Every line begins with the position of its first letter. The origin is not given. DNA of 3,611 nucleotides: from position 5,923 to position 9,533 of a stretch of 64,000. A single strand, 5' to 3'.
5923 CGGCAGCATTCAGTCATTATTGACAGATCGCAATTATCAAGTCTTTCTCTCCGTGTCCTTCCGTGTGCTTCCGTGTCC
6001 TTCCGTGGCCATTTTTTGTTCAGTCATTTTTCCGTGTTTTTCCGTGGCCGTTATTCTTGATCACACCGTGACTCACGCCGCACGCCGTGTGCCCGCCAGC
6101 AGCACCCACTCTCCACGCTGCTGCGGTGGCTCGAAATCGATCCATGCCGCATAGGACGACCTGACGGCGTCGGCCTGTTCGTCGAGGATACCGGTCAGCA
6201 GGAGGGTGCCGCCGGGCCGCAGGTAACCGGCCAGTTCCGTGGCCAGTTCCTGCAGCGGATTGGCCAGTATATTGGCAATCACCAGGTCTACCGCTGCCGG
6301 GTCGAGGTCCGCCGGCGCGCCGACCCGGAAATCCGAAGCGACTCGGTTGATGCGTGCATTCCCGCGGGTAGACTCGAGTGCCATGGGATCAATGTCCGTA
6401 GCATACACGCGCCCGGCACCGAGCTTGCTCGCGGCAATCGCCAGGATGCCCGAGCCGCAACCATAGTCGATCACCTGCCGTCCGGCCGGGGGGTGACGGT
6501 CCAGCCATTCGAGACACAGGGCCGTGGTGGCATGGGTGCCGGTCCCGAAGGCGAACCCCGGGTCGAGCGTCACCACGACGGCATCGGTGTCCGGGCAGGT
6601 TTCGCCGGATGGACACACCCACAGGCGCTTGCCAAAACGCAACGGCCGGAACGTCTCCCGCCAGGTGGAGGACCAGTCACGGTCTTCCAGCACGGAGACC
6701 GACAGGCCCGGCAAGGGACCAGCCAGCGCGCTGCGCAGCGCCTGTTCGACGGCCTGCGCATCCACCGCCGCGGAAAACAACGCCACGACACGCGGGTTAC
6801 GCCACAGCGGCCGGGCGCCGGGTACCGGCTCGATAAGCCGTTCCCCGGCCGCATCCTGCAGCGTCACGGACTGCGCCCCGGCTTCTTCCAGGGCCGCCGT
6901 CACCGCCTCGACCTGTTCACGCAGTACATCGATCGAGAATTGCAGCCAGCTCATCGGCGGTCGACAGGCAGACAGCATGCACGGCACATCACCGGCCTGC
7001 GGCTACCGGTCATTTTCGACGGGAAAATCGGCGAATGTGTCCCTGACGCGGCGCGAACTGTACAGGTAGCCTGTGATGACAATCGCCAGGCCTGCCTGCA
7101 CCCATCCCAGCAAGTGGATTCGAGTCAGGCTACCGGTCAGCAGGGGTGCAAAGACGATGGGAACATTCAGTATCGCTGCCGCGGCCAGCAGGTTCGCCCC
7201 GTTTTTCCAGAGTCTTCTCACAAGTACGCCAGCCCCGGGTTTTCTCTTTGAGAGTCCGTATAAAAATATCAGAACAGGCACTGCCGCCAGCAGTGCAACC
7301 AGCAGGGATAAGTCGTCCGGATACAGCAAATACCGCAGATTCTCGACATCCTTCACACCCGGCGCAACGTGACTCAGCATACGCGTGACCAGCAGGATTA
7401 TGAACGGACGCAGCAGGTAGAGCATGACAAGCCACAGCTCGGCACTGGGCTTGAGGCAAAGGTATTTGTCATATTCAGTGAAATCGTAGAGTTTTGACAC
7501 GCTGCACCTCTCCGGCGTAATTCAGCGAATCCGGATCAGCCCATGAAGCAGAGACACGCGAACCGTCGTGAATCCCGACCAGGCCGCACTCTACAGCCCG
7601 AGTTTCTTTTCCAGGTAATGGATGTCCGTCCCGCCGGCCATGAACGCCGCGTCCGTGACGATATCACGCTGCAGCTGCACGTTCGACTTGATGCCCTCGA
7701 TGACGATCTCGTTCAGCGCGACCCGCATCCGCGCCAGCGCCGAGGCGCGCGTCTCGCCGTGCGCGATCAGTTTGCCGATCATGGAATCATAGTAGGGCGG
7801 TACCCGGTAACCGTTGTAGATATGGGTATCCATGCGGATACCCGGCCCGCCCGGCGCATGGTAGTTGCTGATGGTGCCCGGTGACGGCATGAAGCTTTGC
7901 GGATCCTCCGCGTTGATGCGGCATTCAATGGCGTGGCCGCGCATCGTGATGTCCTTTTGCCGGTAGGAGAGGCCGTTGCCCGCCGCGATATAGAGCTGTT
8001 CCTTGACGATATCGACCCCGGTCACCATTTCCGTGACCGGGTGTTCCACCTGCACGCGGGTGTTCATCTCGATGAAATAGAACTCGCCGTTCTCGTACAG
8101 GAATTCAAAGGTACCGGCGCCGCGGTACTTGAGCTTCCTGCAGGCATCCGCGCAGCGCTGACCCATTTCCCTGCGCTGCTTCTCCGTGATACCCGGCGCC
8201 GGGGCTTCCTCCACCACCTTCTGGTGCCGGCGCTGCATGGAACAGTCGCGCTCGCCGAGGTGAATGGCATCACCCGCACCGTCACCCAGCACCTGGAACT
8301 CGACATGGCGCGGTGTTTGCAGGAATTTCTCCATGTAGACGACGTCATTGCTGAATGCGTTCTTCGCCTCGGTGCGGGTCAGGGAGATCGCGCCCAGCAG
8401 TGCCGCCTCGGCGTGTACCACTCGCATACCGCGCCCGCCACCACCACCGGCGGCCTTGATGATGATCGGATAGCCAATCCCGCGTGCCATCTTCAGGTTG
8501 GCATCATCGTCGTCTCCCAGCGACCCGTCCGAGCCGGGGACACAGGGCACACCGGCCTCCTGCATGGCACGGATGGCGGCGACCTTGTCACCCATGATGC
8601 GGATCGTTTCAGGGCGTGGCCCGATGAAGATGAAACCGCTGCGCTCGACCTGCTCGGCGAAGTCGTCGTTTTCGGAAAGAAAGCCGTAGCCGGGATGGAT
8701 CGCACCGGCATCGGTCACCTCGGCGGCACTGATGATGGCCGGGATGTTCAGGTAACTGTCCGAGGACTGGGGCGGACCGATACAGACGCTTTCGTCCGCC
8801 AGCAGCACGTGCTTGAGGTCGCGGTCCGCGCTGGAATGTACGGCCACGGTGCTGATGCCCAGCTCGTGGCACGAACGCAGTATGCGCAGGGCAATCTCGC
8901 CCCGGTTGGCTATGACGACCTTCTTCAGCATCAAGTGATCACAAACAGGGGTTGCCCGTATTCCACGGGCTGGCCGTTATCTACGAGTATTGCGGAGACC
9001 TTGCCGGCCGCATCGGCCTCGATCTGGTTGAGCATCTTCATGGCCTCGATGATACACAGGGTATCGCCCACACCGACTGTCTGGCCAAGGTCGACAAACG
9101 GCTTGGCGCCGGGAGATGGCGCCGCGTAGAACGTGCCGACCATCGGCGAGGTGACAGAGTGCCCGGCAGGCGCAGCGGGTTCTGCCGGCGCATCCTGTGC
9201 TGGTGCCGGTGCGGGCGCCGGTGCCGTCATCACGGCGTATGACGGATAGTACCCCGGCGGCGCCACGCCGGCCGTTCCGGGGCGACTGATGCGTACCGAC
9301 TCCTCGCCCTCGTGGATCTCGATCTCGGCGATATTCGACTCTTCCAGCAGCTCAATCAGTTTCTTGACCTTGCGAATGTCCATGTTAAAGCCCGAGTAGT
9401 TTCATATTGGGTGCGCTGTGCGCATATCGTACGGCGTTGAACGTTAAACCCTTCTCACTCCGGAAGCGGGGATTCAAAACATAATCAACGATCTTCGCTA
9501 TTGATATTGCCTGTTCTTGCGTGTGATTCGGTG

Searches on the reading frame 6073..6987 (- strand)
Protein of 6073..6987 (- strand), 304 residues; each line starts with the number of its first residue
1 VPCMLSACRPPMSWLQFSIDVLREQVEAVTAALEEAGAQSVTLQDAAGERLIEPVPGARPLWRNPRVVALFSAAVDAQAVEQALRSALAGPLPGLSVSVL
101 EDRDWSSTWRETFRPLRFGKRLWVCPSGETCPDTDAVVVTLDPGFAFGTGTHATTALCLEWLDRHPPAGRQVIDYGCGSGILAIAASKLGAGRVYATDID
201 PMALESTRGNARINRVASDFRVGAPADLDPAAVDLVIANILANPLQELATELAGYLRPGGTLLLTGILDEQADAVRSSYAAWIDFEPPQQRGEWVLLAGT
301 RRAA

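Call 89: search_protein_families(library=pfam, proteins=[window:6073-6987:-], max_evalue=0.001)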
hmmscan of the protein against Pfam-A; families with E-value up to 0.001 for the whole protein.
window:6073-6987:- (304 aa): 9 families
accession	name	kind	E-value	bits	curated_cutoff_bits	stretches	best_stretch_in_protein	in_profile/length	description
PF06325.19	PrmA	-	3.2e-87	293.2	22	1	13-301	1-295/296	Ribosomal protein L11 methyltransferase (PrmA)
PF13649.12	Methyltransf_25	-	2.5e-11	44.6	27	1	172-260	1-97/97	Methyltransferase domain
PF05175.20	MTS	-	2.1e-10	41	23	1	153-239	18-105/170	Methyltransferase small domain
PF08241.18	Methyltransf_11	-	1.1e-09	39.2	21.2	1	174-263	2-94/95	Methyltransferase domain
PF13847.12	Methyltransf_31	-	6.8e-08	32.7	27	1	169-268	4-113/145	Methyltransferase domain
PF13489.12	Methyltransf_23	-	5.8e-07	29.8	27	1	159-282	10-132/164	Methyltransferase domain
PF08242.18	Methyltransf_12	-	1e-06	29.8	30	1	174-262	2-98/98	Methyltransferase domain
PF01728.25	FtsJ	-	7.3e-06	26.5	24.1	1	167-240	20-99/181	FtsJ-like methyltransferase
PF02475.24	TRM5-TYW2_MTfase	-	3.6e-05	24.2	28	1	169-218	37-87/164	TRM5/TYW2 methyltransferase domain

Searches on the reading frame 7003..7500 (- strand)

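Call 89: search_protein_families(library=pfam, proteins=[window:7003-7500:-], max_evalue=0.001)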
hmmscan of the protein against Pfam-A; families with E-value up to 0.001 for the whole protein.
window:7003-7500:- (165 aa): 1 family
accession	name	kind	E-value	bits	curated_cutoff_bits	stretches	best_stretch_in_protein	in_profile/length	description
PF11143.13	DUF2919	-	4.6e-18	66.4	27.2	1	5-158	1-146/146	Protein of unknown function (DUF2919)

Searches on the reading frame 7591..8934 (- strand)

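Call 89: search_protein_families(library=pfam, proteins=[window:7591-8934:-], max_evalue=0.001)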
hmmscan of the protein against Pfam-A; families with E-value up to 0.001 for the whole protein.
window:7591-8934:- (447 aa): 6 families
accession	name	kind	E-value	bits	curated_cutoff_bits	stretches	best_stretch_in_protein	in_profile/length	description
PF02786.22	CPSase_L_D2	-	3.9e-78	262.2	19.8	1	116-323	1-209/211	Carbamoyl-phosphate synthase L chain, ATP binding domain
PF00289.28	Biotin_carb_N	-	6.5e-45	152.6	25.5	1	2-111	1-110/110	Biotin carboxylase, N-terminal domain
PF02785.25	Biotin_carb_C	-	2.8e-39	134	32.4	1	337-442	1-107/108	Biotin carboxylase C-terminal domain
PF07478.18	Dala_Dala_lig_C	-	3.3e-07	30.5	24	1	143-292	25-174/204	D-ala D-ala ligase C-terminus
PF02222.28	ATP-grasp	-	6.2e-06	26.4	27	1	143-294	19-163/179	ATP-grasp domain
PF02655.19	ATP-grasp_3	-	2.1e-05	25.1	23.2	1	115-295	2-158/160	ATP-grasp domain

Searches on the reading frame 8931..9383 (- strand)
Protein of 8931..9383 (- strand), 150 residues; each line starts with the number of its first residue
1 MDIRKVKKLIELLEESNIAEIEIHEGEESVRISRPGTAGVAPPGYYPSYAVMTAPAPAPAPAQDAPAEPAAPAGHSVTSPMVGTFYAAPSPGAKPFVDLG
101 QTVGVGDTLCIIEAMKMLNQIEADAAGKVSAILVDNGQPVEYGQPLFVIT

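Call 89: search_protein_families(library=pfam, proteins=[window:8931-9383:-], max_evalue=0.001)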
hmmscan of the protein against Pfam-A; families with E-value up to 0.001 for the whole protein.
window:8931-9383:- (150 aa): 2 families
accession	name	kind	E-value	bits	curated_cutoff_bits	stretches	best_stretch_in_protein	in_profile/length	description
PF00364.28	Biotin_lipoyl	-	5e-23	81.2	22.1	1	76-149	2-73/73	Biotin-requiring enzyme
PF13533.13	Biotin_lipoyl_2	-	9.7e-07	28.9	29.8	1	120-150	2-32/32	Biotin-lipoyl like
